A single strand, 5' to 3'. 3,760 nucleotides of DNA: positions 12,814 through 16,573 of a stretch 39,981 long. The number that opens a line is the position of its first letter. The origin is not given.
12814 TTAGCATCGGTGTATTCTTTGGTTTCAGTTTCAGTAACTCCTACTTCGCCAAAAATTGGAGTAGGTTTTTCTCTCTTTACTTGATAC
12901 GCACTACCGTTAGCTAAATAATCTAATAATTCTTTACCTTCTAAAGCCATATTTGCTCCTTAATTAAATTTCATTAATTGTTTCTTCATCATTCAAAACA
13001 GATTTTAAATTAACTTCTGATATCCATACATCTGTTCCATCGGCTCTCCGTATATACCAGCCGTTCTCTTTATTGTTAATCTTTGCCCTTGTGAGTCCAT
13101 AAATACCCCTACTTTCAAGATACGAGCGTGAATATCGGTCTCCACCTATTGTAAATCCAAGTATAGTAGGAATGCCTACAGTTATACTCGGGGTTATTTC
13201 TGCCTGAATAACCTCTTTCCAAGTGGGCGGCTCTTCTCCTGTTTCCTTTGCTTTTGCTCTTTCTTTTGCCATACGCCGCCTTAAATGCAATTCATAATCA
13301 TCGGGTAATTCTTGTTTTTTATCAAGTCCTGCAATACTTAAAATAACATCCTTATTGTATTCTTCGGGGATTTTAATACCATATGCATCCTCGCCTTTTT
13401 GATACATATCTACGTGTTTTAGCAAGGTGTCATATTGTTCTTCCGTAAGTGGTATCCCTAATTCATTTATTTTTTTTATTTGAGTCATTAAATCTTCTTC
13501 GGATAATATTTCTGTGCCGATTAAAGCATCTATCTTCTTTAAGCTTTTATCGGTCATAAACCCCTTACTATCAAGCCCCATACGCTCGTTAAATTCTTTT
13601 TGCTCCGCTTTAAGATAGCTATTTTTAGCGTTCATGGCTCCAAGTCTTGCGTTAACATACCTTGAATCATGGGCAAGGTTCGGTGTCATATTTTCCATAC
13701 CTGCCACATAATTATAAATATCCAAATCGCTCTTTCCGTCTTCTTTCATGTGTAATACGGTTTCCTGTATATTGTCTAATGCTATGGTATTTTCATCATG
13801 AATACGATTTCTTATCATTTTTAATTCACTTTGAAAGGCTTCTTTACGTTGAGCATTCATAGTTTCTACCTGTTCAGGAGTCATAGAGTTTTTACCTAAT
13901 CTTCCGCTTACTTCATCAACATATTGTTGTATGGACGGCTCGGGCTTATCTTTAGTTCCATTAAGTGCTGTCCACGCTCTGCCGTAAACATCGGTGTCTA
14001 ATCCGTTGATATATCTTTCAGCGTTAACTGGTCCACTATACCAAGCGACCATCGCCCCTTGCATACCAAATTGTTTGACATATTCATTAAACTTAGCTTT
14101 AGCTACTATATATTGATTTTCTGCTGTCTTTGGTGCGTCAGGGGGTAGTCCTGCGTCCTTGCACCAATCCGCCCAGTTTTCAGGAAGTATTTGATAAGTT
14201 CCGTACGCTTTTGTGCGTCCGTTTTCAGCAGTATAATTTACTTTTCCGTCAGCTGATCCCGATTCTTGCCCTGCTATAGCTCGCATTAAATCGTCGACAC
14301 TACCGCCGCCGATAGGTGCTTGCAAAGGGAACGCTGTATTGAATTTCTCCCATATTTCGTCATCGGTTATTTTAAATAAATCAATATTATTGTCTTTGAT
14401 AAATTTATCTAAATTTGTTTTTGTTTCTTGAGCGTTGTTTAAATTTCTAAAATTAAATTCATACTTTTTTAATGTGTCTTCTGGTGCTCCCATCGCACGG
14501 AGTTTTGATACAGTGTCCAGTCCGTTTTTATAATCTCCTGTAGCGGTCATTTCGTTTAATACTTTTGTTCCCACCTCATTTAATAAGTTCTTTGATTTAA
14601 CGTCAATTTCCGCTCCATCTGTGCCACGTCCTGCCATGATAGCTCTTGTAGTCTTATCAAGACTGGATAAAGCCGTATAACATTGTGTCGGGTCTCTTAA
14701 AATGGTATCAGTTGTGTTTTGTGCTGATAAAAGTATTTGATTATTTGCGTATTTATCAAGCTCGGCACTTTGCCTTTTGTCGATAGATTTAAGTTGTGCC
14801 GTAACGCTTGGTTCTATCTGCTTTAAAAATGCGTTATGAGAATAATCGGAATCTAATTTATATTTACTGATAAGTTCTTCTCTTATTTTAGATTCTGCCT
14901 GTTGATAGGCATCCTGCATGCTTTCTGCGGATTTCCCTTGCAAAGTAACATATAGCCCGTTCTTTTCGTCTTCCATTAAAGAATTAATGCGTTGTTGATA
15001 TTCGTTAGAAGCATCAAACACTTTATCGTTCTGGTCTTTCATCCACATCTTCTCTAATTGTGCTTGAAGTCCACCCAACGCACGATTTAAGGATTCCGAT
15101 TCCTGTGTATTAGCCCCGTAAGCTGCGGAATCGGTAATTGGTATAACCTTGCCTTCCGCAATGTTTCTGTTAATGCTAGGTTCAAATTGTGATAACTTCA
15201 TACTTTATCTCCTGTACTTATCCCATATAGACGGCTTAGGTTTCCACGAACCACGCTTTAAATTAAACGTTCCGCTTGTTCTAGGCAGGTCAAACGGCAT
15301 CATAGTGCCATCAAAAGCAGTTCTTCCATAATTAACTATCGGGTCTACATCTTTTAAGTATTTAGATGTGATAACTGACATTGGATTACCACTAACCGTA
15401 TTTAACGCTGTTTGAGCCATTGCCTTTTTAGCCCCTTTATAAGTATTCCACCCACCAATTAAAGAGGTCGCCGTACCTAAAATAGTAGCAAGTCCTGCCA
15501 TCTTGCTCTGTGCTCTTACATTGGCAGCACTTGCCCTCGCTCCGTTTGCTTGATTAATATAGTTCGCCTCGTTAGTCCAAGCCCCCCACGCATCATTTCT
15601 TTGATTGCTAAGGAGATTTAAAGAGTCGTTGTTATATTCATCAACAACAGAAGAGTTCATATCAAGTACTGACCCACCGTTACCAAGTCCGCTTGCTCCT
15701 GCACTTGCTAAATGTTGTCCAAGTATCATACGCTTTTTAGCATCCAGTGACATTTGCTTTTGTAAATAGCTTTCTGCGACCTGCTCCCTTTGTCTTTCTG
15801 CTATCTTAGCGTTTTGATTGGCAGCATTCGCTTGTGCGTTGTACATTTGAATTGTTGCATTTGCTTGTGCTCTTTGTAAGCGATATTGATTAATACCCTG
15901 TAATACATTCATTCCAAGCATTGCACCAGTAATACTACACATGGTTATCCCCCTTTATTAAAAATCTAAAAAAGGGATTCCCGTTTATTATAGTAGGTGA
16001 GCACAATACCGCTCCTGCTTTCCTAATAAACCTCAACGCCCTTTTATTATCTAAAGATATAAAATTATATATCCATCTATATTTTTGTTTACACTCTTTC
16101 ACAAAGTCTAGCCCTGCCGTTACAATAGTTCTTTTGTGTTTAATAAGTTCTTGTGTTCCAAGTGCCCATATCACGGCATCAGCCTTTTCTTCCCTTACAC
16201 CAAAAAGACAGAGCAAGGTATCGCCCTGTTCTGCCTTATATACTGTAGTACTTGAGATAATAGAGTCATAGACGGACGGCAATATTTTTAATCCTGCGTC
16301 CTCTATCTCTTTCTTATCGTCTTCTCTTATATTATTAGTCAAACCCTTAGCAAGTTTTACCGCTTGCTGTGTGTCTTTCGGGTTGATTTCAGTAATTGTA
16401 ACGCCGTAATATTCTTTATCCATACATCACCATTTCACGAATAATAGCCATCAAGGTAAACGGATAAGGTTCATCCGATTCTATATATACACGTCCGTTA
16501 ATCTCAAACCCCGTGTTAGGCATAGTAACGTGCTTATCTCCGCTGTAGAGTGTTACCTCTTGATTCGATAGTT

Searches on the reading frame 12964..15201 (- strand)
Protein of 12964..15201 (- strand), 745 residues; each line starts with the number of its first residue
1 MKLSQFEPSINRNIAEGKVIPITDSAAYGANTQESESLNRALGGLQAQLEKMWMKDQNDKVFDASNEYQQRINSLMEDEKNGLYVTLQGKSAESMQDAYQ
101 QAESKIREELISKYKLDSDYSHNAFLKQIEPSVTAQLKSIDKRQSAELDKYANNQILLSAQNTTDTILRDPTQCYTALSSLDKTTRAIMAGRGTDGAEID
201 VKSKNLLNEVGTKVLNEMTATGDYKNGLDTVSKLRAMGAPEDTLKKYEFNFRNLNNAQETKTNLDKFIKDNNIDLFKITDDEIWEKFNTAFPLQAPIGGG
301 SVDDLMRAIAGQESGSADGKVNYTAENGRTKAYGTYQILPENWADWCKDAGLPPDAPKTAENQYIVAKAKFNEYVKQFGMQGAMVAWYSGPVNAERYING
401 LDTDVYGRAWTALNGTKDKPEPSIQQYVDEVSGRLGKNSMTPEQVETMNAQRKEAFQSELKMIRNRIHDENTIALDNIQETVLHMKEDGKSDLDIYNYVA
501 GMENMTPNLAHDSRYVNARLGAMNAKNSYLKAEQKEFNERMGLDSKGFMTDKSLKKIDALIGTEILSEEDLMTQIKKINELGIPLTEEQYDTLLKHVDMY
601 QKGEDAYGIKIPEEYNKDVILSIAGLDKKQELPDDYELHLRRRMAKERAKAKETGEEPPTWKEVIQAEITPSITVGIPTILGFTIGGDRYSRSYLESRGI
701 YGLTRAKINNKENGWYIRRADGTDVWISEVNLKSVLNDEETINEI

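Call 7: search_protein_families(library=phrogs, proteins=[window:12964-15201:-], max_evalue=0.001)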
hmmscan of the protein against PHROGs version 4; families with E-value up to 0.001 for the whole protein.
window:12964-15201:- (745 aa): 1 family
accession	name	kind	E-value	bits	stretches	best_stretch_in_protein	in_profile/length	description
phrog_24990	-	unknown function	2.7e-08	33.7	1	295-417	102-230/747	-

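Call 47: search_protein_families(library=pfam, proteins=[window:12964-15201:-], max_evalue=0.01)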
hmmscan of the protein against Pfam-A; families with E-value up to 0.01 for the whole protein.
window:12964-15201:- (745 aa): 1 family
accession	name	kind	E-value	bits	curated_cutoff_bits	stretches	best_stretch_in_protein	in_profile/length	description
PF01464.25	SLT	-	0.00078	19.4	21.3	1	303-398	14-105/117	Transglycosylase SLT domain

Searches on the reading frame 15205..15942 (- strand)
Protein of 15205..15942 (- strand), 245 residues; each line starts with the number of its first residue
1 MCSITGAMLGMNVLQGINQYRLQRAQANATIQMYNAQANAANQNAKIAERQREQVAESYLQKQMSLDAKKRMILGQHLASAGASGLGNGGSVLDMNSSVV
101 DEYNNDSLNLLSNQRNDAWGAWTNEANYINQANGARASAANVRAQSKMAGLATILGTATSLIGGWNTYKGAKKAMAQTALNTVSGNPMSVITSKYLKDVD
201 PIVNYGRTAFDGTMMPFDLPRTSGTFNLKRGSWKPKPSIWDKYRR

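Call 7: search_protein_families(library=phrogs, proteins=[window:15205-15942:-], max_evalue=0.001)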
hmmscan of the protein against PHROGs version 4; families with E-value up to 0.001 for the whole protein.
window:15205-15942:- (245 aa): 2 families
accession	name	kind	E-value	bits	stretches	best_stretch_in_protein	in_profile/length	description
phrog_418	-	head and packaging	1.6e-11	45.6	1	13-175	7-164/166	internal virion protein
phrog_805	-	head and packaging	5.3e-06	27.6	1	1-178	1-181/189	internal virion protein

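Call 47: search_protein_families(library=pfam, proteins=[window:15205-15942:-], max_evalue=0.01)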
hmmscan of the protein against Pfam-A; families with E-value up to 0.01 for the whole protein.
window:15205-15942:- (245 aa): 1 family
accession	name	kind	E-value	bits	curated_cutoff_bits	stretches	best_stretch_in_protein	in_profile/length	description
PF24072.1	T7_gp14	-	3e-12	47.3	27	1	1-173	1-173/187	T7 virus internal virion protein gp14 family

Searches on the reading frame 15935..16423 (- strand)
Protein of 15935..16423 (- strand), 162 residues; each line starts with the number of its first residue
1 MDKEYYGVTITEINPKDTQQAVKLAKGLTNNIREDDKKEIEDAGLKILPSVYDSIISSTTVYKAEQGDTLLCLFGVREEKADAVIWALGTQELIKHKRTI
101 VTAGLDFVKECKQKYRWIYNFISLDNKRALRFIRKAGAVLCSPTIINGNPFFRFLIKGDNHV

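Call 7: search_protein_families(library=phrogs, proteins=[window:15935-16423:-], max_evalue=0.001)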
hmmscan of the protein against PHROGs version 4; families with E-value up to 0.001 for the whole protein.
window:15935-16423:- (162 aa): 1 family
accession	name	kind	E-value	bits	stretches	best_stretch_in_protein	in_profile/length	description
phrog_308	-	head and packaging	6.1e-20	72.9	1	23-157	11-149/151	internal virion protein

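Call 47: search_protein_families(library=pfam, proteins=[window:15935-16423:-], max_evalue=0.01)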
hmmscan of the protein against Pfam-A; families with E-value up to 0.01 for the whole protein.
window:15935-16423:- (162 aa): 1 family
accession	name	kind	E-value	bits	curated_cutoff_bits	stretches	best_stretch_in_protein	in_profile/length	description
PF11090.14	Phage_T7_Gp13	-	7.1e-05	23.6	25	1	86-140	31-81/86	Bacteriophage T7, probable scaffold protein Gp13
